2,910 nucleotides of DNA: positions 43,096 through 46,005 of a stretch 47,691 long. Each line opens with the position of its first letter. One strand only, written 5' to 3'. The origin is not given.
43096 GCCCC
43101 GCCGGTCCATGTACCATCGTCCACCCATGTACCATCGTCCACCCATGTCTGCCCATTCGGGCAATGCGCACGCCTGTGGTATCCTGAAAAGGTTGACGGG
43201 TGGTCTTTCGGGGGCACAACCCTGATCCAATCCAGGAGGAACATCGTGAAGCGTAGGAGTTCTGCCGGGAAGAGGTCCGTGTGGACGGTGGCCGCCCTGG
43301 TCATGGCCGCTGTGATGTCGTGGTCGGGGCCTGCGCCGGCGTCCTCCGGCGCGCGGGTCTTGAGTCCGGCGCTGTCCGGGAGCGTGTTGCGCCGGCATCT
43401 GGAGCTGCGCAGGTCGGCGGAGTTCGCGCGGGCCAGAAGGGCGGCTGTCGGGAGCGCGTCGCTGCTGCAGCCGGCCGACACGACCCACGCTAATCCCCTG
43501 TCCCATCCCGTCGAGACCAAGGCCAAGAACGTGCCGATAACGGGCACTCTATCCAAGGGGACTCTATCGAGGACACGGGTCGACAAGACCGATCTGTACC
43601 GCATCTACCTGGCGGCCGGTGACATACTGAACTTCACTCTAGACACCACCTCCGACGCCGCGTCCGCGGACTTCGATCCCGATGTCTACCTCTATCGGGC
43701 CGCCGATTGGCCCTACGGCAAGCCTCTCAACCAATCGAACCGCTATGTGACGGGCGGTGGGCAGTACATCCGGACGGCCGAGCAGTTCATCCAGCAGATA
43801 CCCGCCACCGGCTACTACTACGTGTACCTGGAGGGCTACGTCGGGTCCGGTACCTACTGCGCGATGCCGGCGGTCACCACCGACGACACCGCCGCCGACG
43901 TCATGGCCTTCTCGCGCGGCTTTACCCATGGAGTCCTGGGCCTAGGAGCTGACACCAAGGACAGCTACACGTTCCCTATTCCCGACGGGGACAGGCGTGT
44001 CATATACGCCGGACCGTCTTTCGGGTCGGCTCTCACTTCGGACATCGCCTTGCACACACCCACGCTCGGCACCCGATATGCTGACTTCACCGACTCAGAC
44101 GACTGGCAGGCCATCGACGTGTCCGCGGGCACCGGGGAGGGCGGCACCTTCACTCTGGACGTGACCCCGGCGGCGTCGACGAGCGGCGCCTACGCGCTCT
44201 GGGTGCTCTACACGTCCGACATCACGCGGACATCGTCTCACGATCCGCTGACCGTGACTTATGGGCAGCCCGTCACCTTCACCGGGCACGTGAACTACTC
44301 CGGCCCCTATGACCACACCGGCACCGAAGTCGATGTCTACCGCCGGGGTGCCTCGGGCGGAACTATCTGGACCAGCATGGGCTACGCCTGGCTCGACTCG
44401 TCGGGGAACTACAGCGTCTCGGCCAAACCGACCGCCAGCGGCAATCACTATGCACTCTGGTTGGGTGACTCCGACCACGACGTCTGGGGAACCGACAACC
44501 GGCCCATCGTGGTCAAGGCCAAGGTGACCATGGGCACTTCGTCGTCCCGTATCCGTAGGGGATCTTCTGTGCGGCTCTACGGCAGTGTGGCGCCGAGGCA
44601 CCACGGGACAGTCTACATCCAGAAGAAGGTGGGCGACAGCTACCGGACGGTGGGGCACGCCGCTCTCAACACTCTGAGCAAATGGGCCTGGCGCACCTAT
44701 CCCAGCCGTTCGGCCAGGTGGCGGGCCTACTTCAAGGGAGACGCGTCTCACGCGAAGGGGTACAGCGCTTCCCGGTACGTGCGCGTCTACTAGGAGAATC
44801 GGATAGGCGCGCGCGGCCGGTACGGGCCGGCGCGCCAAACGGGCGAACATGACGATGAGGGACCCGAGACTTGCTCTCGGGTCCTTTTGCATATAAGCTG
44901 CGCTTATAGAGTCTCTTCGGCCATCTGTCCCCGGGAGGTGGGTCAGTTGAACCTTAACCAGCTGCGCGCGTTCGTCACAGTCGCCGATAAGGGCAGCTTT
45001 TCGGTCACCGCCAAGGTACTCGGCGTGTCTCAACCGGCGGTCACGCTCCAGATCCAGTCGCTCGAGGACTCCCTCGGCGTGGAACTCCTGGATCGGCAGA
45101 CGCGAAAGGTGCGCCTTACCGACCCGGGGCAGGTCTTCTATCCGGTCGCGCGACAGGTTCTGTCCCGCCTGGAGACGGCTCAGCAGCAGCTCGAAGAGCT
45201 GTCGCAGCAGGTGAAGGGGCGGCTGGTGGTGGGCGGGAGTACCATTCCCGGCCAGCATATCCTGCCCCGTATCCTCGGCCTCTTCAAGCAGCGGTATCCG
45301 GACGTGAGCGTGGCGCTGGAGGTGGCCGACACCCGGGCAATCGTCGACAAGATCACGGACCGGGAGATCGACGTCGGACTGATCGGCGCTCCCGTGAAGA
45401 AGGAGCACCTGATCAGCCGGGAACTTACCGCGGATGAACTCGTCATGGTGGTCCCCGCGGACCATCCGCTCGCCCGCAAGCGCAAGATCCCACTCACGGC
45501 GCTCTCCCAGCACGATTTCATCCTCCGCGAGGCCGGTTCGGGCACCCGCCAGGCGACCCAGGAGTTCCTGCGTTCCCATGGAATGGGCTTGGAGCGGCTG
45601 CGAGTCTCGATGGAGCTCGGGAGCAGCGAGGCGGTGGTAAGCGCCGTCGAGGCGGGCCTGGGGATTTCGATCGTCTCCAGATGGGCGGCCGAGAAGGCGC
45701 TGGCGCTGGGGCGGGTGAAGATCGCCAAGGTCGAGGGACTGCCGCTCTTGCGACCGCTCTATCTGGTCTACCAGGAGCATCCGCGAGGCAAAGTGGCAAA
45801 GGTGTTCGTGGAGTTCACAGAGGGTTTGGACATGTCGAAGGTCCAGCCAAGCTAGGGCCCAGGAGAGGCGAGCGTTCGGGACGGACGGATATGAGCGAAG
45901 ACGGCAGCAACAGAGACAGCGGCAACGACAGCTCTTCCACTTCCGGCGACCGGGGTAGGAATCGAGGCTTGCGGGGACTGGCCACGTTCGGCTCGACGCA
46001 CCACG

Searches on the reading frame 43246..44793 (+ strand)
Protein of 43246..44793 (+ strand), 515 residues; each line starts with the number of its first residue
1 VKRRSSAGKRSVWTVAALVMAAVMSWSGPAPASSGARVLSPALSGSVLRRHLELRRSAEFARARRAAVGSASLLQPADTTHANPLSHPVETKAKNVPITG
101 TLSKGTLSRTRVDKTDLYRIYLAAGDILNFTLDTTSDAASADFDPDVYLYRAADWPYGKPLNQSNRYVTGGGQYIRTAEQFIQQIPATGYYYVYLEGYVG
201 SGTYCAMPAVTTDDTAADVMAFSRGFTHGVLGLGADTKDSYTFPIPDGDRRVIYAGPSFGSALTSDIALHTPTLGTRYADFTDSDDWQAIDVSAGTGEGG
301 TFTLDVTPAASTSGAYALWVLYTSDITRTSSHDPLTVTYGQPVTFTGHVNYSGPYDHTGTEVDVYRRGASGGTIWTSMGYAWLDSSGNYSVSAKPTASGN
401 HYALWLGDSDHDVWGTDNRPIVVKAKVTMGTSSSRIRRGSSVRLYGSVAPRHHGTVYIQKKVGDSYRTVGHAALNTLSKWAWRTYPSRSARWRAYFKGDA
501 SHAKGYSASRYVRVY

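Call 47: search_protein_families(library=pfam, proteins=[window:43246-44793:+], max_evalue=0.00001)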
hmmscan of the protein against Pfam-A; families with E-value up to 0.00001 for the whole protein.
window:43246-44793:+ (515 aa): 1 family
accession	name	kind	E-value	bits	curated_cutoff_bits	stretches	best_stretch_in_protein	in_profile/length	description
PF16640.11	Big_3_5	-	2e-06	28.7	35.5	0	333-401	4-63/88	Bacterial Ig-like domain (group 3)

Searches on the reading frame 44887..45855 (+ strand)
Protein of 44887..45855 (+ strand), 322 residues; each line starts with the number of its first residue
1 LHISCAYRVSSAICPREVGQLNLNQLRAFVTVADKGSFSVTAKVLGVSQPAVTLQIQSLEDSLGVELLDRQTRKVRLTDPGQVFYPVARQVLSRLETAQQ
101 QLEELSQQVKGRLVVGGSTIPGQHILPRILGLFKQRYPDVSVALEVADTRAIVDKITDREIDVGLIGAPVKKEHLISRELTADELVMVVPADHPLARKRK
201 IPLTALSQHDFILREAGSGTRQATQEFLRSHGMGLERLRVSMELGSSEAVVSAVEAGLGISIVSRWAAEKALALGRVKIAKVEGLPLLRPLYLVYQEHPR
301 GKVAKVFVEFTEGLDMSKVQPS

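Call 47: search_protein_families(library=pfam, proteins=[window:44887-45855:+], max_evalue=0.00001)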
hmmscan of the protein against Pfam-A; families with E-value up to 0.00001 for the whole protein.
window:44887-45855:+ (322 aa): 4 families
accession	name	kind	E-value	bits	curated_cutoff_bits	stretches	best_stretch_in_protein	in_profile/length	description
PF03466.25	LysR_substrate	-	8.6e-55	185.8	28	1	107-311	2-204/209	LysR substrate binding domain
PF00126.33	HTH_1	-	1.9e-22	79.4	26.6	1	23-82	1-60/60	Bacterial regulatory helix-turn-helix protein, lysR family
PF12727.12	PBP_like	-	5.4e-06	26.1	27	1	207-280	92-167/193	PBP superfamily domain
PF12849.12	PBP_like_2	-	7.8e-06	26.3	27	0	107-310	6-262/267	PBP superfamily domain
